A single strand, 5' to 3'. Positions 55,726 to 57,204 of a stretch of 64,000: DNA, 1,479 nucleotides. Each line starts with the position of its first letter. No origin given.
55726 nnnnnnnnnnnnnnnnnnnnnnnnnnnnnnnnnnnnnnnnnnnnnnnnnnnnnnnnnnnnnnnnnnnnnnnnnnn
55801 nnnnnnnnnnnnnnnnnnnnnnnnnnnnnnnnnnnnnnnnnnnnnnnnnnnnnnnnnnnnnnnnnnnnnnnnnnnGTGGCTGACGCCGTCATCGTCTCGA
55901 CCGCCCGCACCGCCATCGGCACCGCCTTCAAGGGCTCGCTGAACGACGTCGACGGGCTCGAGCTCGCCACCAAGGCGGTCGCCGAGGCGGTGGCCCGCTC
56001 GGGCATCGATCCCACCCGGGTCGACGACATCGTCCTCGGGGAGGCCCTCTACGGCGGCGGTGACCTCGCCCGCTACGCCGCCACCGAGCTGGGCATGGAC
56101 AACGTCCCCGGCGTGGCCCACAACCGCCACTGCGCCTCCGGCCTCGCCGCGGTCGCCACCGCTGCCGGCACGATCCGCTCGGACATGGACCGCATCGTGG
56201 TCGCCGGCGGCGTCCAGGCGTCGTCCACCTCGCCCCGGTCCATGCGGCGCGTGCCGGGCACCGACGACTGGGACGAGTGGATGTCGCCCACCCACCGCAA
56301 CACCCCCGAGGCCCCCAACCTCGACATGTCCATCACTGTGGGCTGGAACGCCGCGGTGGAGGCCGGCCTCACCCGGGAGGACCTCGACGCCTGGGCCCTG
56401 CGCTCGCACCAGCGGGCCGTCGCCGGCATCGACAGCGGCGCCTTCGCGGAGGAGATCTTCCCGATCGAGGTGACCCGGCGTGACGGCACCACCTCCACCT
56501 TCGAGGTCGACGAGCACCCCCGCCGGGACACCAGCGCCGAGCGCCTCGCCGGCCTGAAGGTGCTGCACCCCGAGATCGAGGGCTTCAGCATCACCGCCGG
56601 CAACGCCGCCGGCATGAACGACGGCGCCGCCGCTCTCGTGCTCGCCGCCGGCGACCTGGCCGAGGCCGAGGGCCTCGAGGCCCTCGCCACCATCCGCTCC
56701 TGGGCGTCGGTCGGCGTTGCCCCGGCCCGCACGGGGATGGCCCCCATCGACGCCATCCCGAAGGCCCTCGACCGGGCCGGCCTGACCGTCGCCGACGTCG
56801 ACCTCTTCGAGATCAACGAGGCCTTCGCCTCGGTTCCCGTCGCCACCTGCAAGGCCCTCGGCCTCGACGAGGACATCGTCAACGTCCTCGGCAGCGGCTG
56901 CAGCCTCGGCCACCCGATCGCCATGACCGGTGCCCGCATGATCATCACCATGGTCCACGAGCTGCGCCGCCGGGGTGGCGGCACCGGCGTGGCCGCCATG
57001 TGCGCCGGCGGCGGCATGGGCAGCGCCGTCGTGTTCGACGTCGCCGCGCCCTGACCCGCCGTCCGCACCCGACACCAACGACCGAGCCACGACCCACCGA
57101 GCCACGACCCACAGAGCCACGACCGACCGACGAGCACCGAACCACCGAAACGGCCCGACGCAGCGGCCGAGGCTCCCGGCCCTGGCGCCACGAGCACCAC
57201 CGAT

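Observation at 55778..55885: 85-bp palindromic insert that duplicates a start/stop-overlap junction and preserves coupling through a 30-codon bridging ORF (MIRU-like)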

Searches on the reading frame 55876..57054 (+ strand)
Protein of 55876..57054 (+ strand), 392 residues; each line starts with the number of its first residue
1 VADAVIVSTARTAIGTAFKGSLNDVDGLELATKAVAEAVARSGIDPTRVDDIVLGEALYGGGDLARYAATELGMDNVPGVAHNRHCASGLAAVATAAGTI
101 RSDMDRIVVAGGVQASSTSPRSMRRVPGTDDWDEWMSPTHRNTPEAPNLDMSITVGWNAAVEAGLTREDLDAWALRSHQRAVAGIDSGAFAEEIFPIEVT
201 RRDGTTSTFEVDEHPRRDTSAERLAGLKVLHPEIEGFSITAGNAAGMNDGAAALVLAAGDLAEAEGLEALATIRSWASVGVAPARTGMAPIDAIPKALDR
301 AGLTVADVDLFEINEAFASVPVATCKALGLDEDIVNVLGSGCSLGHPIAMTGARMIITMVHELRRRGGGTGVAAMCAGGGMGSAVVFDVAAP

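Call 11: find_encoding_contigs(protein=window:55876-57054:+, flank=10000, max_places=10)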
Protein window:55876-57054:+ (392 aa): no gene with exactly this product is on record in the collection.

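Call 12: find_encoding_contigs(protein=window:55876-57051:+, flank=10000, max_places=10)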
Protein seq(392 aa) (392 aa): no gene with exactly this product is on record in the collection.

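Call 72: search_protein_families(library=pfam, proteins=[window:55876-57054:+], max_evalue=0.001)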
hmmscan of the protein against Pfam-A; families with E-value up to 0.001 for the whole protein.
window:55876-57054:+ (392 aa): 4 families
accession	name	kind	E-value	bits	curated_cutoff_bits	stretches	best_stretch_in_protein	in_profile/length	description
PF00108.29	Thiolase_N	-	8.9e-53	179.7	26.4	1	5-258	2-258/260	Thiolase, N-terminal domain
PF02803.24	Thiolase_C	-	1.1e-42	144.9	27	1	268-387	2-121/123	Thiolase, C-terminal domain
PF22691.2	Thiolase_C_1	-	7.7e-06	26.1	28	0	292-330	22-60/144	Thiolase C-terminal domain-like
PF00109.32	ketoacyl-synt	-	0.00077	19.6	20.8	0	85-118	173-206/252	Beta-ketoacyl synthase, N-terminal domain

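Call 79: find_homologous_proteins(query=window:55876-57054:+, max_evalue=1e-150)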
Query window:55876-57054:+ (392 aa): 1973 proteins with E <= 1e-150 among 8000 candidates; the best 120 are listed.
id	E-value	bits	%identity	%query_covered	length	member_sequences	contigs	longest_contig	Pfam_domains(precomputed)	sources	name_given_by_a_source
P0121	2.2e-248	841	100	100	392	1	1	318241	PF02803.25,PF00108.30,PF22691.3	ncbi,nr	ncbi:MAG: thiolase family protein [Acidimicrobiales bacterium]|nr:thiolase family protein [Acidimicr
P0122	2.1e-239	812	95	100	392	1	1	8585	PF02803.25,PF00108.30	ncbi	-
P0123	7.7e-237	803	94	100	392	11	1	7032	PF02803.25,PF00108.30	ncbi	-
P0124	2.1e-235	799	94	100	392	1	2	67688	PF02803.25,PF00108.30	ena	-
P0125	6.0e-216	735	85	100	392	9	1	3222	PF02803.25,PF00108.30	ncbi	-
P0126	5.7e-213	725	84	100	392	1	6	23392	PF02803.25,PF00108.30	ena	-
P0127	4.5e-211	719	84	100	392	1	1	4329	PF02803.25,PF00108.30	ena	-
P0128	5.6e-200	682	80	100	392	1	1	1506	PF02803.25,PF00108.30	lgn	-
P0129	2.1e-198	677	79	100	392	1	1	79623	PF02803.25,PF00108.30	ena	-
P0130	4.1e-198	676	79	100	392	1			PF02803.25,PF00108.30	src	-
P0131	7.3e-198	675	78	100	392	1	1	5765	PF02803.25,PF00108.30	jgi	jgi:acetyl-CoA acetyltransferase family protein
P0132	8.5e-198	675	79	100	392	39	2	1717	PF02803.25,PF00108.30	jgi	jgi:acetyl-CoA acetyltransferase family protein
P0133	1.2e-195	668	78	100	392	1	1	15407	PF02803.25,PF00108.30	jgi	jgi:acetyl-CoA acetyltransferase family protein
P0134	1.2e-195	668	78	100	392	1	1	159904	PF02803.25,PF00108.30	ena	-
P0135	1.9e-195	667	78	100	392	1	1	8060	PF02803.25,PF00108.30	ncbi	-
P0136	3.0e-195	667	77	100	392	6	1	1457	PF02803.25,PF00108.30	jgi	jgi:acetyl-CoA acetyltransferase family protein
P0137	1.5e-194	664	78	100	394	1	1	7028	PF02803.25,PF00108.30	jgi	jgi:acetyl-CoA acetyltransferase family protein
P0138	2.0e-194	664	77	100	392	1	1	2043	PF02803.25,PF00108.30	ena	-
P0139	2.7e-194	663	78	100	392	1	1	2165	PF02803.25,PF00108.30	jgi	jgi:acetyl-CoA acetyltransferase family protein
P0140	3.8e-194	663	77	100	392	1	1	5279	PF02803.25,PF00108.30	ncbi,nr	ncbi:MAG: thiolase family protein [Acidimicrobiales bacterium]|nr:thiolase family protein [Acidimicr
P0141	5.6e-194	662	79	100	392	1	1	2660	PF02803.25,PF00108.30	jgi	jgi:acetyl-CoA acetyltransferase family protein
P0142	6.4e-194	662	76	100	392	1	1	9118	PF02803.25,PF00108.30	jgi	jgi:acetyl-CoA C-acetyltransferase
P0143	6.6e-194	662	78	100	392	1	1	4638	PF02803.25,PF00108.30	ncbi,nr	ncbi:MAG TPA: thiolase family protein [Acidimicrobiales bacterium]|nr:thiolase family protein [Acidi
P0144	1.1e-193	661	78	100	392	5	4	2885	PF02803.25,PF00108.30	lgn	-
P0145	1.3e-193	661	77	100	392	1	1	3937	PF02803.25,PF00108.30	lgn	-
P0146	1.3e-193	661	77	100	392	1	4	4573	PF02803.25,PF00108.30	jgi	jgi:acetyl-CoA acetyltransferase family protein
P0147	1.3e-193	661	77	100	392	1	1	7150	PF02803.25,PF00108.30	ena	-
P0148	1.3e-193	661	78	100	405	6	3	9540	PF02803.25,PF00108.30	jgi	jgi:acetyl-CoA acetyltransferase family protein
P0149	1.6e-193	661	77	100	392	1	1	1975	PF02803.25,PF00108.30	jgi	jgi:acetyl-CoA C-acetyltransferase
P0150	1.7e-193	661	77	100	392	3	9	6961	PF02803.25,PF00108.30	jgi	jgi:acetyl-CoA C-acetyltransferase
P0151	1.9e-193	661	78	99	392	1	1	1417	PF02803.25,PF00108.30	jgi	jgi:acetyl-CoA C-acetyltransferase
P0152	2.2e-193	660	77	100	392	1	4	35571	PF02803.25,PF00108.30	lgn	-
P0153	2.6e-193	660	77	99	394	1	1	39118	PF02803.25,PF00108.30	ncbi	-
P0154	3.0e-193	660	77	100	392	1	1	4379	PF02803.25,PF00108.30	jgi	jgi:acetyl-CoA acetyltransferase family protein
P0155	3.9e-193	660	77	100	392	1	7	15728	PF02803.25,PF00108.30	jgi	jgi:acetyl-CoA acetyltransferase family protein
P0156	4.3e-193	660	78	99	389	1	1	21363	PF02803.25,PF00108.30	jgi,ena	-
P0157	4.7e-193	659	77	100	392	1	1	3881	PF02803.25,PF00108.30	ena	-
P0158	7.4e-193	659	76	99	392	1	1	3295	PF02803.25,PF00108.30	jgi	jgi:acetyl-CoA C-acetyltransferase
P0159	7.6e-193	659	76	100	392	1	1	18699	PF02803.25,PF00108.30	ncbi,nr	ncbi:MAG TPA: thiolase family protein [Acidimicrobiales bacterium]|nr:thiolase family protein [Acidi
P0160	7.6e-193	659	76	100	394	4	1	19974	PF02803.25,PF00108.30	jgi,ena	-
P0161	8.0e-193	659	76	100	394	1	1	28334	PF02803.25,PF00108.30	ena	-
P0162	1.1e-192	658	77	100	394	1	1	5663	PF02803.25,PF00108.30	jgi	jgi:acetyl-CoA C-acetyltransferase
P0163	1.1e-192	658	77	100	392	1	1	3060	PF02803.25,PF00108.30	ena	-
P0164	1.5e-192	658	77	100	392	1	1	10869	PF02803.25,PF00108.30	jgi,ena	-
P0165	1.8e-192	657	77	100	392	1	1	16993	PF02803.25,PF00108.30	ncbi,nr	ncbi:MAG TPA: thiolase family protein [Acidimicrobiales bacterium]|nr:thiolase family protein [Acidi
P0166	2.0e-192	657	76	100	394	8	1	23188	PF02803.25,PF00108.30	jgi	jgi:acetyl-CoA acetyltransferase family protein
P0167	2.1e-192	657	77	100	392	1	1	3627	PF02803.25,PF00108.30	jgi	jgi:acetyl-CoA C-acetyltransferase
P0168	2.7e-192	657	78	99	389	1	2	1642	PF02803.25,PF00108.30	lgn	-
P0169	3.1e-192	657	78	99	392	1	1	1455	PF02803.25,PF00108.30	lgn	-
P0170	3.3e-192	657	77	100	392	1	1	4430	PF02803.25,PF00108.30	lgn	-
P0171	3.4e-192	657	76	100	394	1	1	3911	PF02803.25,PF00108.30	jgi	jgi:acetyl-CoA C-acetyltransferase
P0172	3.7e-192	656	76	100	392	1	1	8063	PF02803.25,PF00108.30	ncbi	-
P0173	4.3e-192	656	77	100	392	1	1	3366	PF02803.25,PF00108.30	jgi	jgi:acetyl-CoA C-acetyltransferase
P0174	4.4e-192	656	76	99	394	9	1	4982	PF02803.25,PF00108.30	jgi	jgi:acetyl-CoA acetyltransferase family protein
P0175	5.5e-192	656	76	100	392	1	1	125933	PF02803.25,PF00108.30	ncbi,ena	-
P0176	5.7e-192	656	76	100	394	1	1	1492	PF02803.25,PF00108.30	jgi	jgi:acetyl-CoA acetyltransferase family protein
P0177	5.7e-192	656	76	100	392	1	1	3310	PF02803.25,PF00108.30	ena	-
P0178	6.4e-192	656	76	100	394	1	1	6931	PF02803.25,PF00108.30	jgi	jgi:acetyl-CoA acetyltransferase family protein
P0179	6.5e-192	656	76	100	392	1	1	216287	PF02803.25,PF00108.30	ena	-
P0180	7.5e-192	655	77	100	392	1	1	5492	PF02803.25,PF00108.30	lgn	-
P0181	8.0e-192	655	76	99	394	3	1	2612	PF02803.25,PF00108.30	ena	-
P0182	8.2e-192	655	76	100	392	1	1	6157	PF02803.25,PF00108.30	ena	-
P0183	9.9e-192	655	77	100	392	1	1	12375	PF02803.25,PF00108.30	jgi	jgi:acetyl-CoA C-acetyltransferase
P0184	1.0e-191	655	77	100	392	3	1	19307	PF02803.25,PF00108.30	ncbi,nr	ncbi:MAG TPA: thiolase family protein [Acidimicrobiales bacterium]|nr:thiolase family protein [Acidi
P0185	1.0e-191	655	76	99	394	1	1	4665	PF02803.25,PF00108.30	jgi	jgi:acetyl-CoA acetyltransferase family protein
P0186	1.1e-191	655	76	99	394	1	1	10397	PF02803.25,PF00108.30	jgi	jgi:acetyl-CoA C-acetyltransferase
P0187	1.4e-191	655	76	99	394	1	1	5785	PF02803.25,PF00108.30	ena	-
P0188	1.4e-191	655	76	99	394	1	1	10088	PF02803.25,PF00108.30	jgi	-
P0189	1.5e-191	654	77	100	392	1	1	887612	PF02803.25,PF00108.30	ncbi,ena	-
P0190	1.5e-191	654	76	100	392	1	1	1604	PF02803.25,PF00108.30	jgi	jgi:acetyl-CoA acetyltransferase family protein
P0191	1.5e-191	654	76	100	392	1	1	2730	PF02803.25,PF00108.30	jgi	jgi:acetyl-CoA acetyltransferase family protein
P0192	1.7e-191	654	76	100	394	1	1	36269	PF02803.25,PF00108.30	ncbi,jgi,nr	ncbi:MAG TPA: thiolase family protein [Acidimicrobiales bacterium]|nr:thiolase family protein [Acidi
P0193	1.7e-191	654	76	100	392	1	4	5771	PF02803.25,PF00108.30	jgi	jgi:acetyl-CoA acetyltransferase family protein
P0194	2.0e-191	654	76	100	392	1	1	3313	PF02803.25,PF00108.30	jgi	jgi:acetyl-CoA acetyltransferase family protein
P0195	2.1e-191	654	76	100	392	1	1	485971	PF02803.25,PF00108.30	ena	-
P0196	2.1e-191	654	76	99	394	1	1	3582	PF02803.25,PF00108.30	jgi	jgi:acetyl-CoA acetyltransferase family protein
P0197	2.4e-191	654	76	100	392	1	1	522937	PF02803.25,PF00108.30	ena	-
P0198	2.4e-191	654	77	100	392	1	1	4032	PF02803.25,PF00108.30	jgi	jgi:acetyl-CoA C-acetyltransferase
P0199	2.5e-191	654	76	100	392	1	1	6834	PF02803.25,PF00108.30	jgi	jgi:acetyl-CoA acetyltransferase family protein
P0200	2.5e-191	654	76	99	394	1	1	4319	PF02803.25,PF00108.30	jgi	jgi:acetyl-CoA acetyltransferase family protein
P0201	2.7e-191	654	77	100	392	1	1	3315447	PF02803.25,PF00108.30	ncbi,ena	-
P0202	2.7e-191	654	76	100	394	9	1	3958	PF02803.25,PF00108.30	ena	-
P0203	2.8e-191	654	76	99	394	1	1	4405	PF02803.25,PF00108.30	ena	-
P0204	3.1e-191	653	76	99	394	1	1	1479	PF02803.25,PF00108.30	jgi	-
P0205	3.2e-191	653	76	99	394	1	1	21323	PF02803.25,PF00108.30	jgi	jgi:acetyl-CoA acetyltransferase family protein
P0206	3.2e-191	653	76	99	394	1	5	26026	PF02803.25,PF00108.30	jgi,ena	-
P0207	3.2e-191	653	76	99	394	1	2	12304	PF02803.25,PF00108.30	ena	-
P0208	3.6e-191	653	76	99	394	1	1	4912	PF02803.25,PF00108.30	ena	-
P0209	4.0e-191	653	76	99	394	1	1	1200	PF02803.25,PF00108.30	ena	-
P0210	4.8e-191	653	76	100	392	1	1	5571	PF02803.25,PF00108.30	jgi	-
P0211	5.3e-191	653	76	99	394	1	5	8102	PF02803.25,PF00108.30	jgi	jgi:acetyl-CoA acetyltransferase family protein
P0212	7.2e-191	652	76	100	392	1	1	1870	PF02803.25,PF00108.30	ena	-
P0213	8.3e-191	652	76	99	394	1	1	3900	PF02803.25,PF00108.30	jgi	-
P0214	9.0e-191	652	76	99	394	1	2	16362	PF02803.25,PF00108.30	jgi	jgi:acetyl-CoA acetyltransferase family protein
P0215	9.7e-191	652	76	100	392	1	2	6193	PF02803.25,PF00108.30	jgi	jgi:acetyl-CoA acetyltransferase family protein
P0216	1.0e-190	652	76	99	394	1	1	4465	PF02803.25,PF00108.30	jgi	-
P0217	1.1e-190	652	76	100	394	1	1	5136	PF02803.25,PF00108.30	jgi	jgi:acetyl-CoA C-acetyltransferase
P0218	1.1e-190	652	76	100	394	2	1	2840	PF02803.25,PF00108.30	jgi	jgi:acetyl-CoA acetyltransferase family protein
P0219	1.2e-190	652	77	100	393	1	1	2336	PF02803.25,PF00108.30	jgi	jgi:acetyl-CoA C-acetyltransferase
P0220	1.3e-190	651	76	100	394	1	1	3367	PF02803.25,PF00108.30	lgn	-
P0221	1.4e-190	651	76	99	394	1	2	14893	PF02803.25,PF00108.30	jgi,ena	-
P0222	1.4e-190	651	76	99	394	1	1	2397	PF02803.25,PF00108.30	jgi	-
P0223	1.5e-190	651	76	100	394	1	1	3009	PF02803.25,PF00108.30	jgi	jgi:acetyl-CoA C-acetyltransferase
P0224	1.6e-190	651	76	99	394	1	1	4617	PF02803.25,PF00108.30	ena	-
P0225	1.7e-190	651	76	100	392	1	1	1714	PF02803.25,PF00108.30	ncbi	-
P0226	1.7e-190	651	76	99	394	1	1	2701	PF02803.25,PF00108.30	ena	-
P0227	1.8e-190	651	76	99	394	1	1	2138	PF02803.25,PF00108.30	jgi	-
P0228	1.8e-190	651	76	99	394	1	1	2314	PF02803.25,PF00108.30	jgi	-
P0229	1.8e-190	651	76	99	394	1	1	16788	PF02803.25,PF00108.30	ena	-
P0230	1.8e-190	651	76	99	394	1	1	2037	PF02803.25,PF00108.30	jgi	-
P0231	2.2e-190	651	76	100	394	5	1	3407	PF02803.25,PF00108.30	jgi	jgi:acetyl-CoA acetyltransferase family protein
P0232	2.8e-190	650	76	100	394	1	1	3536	PF02803.25,PF00108.30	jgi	jgi:acetyl-CoA acetyltransferase family protein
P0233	3.6e-190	650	76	99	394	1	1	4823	PF02803.25,PF00108.30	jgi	jgi:acetyl-CoA C-acetyltransferase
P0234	3.8e-190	650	76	99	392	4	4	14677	PF02803.25,PF00108.30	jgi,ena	-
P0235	4.2e-190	650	77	99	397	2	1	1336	PF02803.25,PF00108.30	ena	-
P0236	4.4e-190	650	76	99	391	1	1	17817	PF02803.25,PF00108.30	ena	-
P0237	4.6e-190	650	76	100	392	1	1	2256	PF02803.25,PF00108.30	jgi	jgi:acetyl-CoA acetyltransferase family protein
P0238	4.9e-190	649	76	100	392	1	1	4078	PF02803.25,PF00108.30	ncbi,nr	ncbi:MAG: thiolase family protein [Acidimicrobiales bacterium]|nr:thiolase family protein [Acidimicr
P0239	5.0e-190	649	76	99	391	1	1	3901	PF02803.25,PF00108.30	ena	-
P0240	5.9e-190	649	76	99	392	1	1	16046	PF02803.25,PF00108.30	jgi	-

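Call 80: find_encoding_contigs(protein=P0122, flank=2500, max_places=10)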
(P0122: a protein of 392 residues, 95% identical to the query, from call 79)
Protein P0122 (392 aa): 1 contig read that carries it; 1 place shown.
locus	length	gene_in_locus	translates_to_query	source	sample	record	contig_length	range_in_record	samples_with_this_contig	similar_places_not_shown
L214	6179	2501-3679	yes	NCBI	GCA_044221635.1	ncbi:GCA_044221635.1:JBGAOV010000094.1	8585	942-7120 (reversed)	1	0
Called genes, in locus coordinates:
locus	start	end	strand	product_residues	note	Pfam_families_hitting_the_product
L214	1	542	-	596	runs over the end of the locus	-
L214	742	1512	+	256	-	PF00106:adh_short, PF01370:Epimerase (weak), PF08659:KR (faint), PF13561:adh_short_C2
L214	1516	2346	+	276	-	PF13622:4HBT_3, PF20789:4HBT_3C, PF02551:Acyl_CoA_thio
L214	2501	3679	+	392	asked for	PF00108:Thiolase_N, PF02803:Thiolase_C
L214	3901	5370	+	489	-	PF00171:Aldedh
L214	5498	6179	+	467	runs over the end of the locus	PF13458:Peripla_BP_6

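Call 81: find_encoding_contigs(protein=P0124, flank=2500, max_places=10)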
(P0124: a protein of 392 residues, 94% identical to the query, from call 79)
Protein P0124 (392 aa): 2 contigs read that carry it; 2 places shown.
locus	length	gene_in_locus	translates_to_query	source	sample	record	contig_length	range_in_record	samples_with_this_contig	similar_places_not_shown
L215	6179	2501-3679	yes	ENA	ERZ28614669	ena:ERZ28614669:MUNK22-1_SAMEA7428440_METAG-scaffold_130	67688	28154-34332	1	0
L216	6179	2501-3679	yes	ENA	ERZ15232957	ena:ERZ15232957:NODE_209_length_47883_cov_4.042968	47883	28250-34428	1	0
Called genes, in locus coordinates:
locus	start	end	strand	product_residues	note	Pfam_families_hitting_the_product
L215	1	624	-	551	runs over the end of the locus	PF12172:zf-ChsH2, PF01796:OB_ChsH2_C, PF22691:Thiolase_C_1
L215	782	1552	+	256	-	PF00106:adh_short, PF01370:Epimerase (faint), PF08659:KR (weak), PF13561:adh_short_C2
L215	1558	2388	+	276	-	PF13622:4HBT_3, PF20789:4HBT_3C, PF02551:Acyl_CoA_thio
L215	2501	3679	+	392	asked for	PF00108:Thiolase_N, PF02803:Thiolase_C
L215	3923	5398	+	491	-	PF00171:Aldedh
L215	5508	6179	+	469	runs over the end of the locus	PF13458:Peripla_BP_6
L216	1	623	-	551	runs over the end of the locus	PF12172:zf-ChsH2, PF01796:OB_ChsH2_C, PF22691:Thiolase_C_1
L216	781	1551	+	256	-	PF00106:adh_short, PF01370:Epimerase (faint), PF08659:KR (weak), PF13561:adh_short_C2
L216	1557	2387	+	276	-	PF13622:4HBT_3, PF20789:4HBT_3C, PF02551:Acyl_CoA_thio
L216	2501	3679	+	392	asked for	PF00108:Thiolase_N, PF02803:Thiolase_C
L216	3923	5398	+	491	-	PF00171:Aldedh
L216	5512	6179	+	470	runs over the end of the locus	PF13458:Peripla_BP_6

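Call 82: find_encoding_contigs(protein=P0126, flank=2500, max_places=10)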
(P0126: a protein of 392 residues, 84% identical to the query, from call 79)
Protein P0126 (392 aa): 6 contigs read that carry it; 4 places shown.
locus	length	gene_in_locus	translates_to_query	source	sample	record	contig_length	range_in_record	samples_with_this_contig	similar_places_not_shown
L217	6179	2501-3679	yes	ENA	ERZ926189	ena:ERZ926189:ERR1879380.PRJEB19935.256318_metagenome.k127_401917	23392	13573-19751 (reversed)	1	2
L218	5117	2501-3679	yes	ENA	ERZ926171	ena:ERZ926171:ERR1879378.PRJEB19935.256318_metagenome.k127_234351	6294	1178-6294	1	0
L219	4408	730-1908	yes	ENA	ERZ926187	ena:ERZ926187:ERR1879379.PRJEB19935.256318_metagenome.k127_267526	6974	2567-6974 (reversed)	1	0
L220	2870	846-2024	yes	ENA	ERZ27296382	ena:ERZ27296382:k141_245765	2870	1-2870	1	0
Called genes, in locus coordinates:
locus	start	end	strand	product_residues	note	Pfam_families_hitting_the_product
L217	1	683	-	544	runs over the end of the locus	PF12172:zf-ChsH2, PF01796:OB_ChsH2_C, PF22691:Thiolase_C_1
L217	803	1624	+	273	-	PF00106:adh_short, PF01370:Epimerase (weak), PF08659:KR (weak), PF13561:adh_short_C2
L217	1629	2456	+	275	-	PF13622:4HBT_3, PF20789:4HBT_3C, PF02551:Acyl_CoA_thio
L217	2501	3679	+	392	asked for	PF00108:Thiolase_N, PF02803:Thiolase_C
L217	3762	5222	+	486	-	PF00171:Aldedh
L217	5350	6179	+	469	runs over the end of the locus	PF13458:Peripla_BP_6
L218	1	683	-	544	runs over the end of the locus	PF12172:zf-ChsH2, PF01796:OB_ChsH2_C, PF22691:Thiolase_C_1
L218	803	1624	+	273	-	PF00106:adh_short, PF01370:Epimerase (weak), PF08659:KR (weak), PF13561:adh_short_C2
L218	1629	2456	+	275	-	PF13622:4HBT_3, PF20789:4HBT_3C, PF02551:Acyl_CoA_thio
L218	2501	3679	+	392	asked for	PF00108:Thiolase_N, PF02803:Thiolase_C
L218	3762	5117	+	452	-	?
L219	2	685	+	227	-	?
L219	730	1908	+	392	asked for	PF00108:Thiolase_N, PF02803:Thiolase_C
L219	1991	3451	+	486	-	PF00171:Aldedh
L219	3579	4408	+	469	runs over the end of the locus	PF13458:Peripla_BP_6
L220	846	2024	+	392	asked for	PF00108:Thiolase_N, PF02803:Thiolase_C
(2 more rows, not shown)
